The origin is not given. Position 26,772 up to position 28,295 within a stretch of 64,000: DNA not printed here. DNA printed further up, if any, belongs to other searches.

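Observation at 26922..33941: Candidate polyprenyl-phospho-pentose (DPA-like) donor pathway: DPPRT + flavoprotein + two paralogous GT-C transferases + GT4 + HAD phosphatase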

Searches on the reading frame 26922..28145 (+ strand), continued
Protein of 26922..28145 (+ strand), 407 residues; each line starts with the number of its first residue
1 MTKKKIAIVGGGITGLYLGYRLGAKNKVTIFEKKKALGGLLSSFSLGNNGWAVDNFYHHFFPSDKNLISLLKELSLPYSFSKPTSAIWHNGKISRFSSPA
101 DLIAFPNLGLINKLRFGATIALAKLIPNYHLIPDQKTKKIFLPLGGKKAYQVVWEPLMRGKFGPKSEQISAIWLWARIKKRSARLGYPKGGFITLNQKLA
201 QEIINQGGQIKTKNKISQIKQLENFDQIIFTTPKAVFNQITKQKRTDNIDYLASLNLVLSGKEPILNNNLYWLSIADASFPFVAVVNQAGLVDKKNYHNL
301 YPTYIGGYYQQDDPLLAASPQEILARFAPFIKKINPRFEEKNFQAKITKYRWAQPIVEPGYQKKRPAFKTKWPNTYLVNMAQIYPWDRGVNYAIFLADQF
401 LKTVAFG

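Call 100: find_encoding_contigs(protein=P0447, flank=8000, max_places=1)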
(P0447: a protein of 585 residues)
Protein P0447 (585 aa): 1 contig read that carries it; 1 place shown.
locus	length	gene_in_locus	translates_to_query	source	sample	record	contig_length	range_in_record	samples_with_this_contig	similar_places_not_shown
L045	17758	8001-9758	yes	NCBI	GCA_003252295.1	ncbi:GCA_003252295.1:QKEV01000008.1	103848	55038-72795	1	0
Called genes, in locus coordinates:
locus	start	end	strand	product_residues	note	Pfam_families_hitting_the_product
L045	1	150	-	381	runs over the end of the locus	PF13439:Glyco_transf_4, PF13579:Glyco_trans_4_4, PF00534:Glycos_transf_1, PF13692:Glyco_trans_1_4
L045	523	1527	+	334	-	PF20706:GT4-conflict (weak), PF13692:Glyco_trans_1_4, PF00534:Glycos_transf_1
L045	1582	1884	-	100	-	-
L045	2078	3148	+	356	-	PF20706:GT4-conflict, PF00534:Glycos_transf_1, PF13692:Glyco_trans_1_4, PF13524:Glyco_trans_1_2 (weak)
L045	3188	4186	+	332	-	PF01933:CofD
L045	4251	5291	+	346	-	PF00534:Glycos_transf_1, PF13692:Glyco_trans_1_4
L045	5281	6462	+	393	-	PF00534:Glycos_transf_1, PF13692:Glyco_trans_1_4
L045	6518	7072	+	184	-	PF07021:MetW (faint), PF13489:Methyltransf_23, PF13847:Methyltransf_31, PF08241:Methyltransf_11, PF08242:Methyltransf_12, PF13649:Methyltransf_25, PF03141:Methyltransf_29 (weak)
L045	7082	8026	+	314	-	PF00535:Glycos_transf_2, PF10111:Glyco_tranf_2_2 (weak)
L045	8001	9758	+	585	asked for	PF04138:GtrA_DPMS_TM, PF07992:Pyr_redox_2 (faint), PF00070:Pyr_redox (faint), PF01266:DAO, PF13450:NAD_binding_8, PF01593:Amino_oxidase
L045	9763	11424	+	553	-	-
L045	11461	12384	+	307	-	PF00685:Sulfotransfer_1, PF13469:Sulfotransfer_3 (faint)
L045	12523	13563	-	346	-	PF01073:3Beta_HSD, PF01370:Epimerase, PF02719:Polysacc_synt_2, PF04321:RmlD_sub_bind, PF16363:GDP_Man_Dehyd, PF07993:NAD_binding_4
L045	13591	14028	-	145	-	PF04138:GtrA_DPMS_TM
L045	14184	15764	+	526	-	PF01593:Amino_oxidase, PF13450:NAD_binding_8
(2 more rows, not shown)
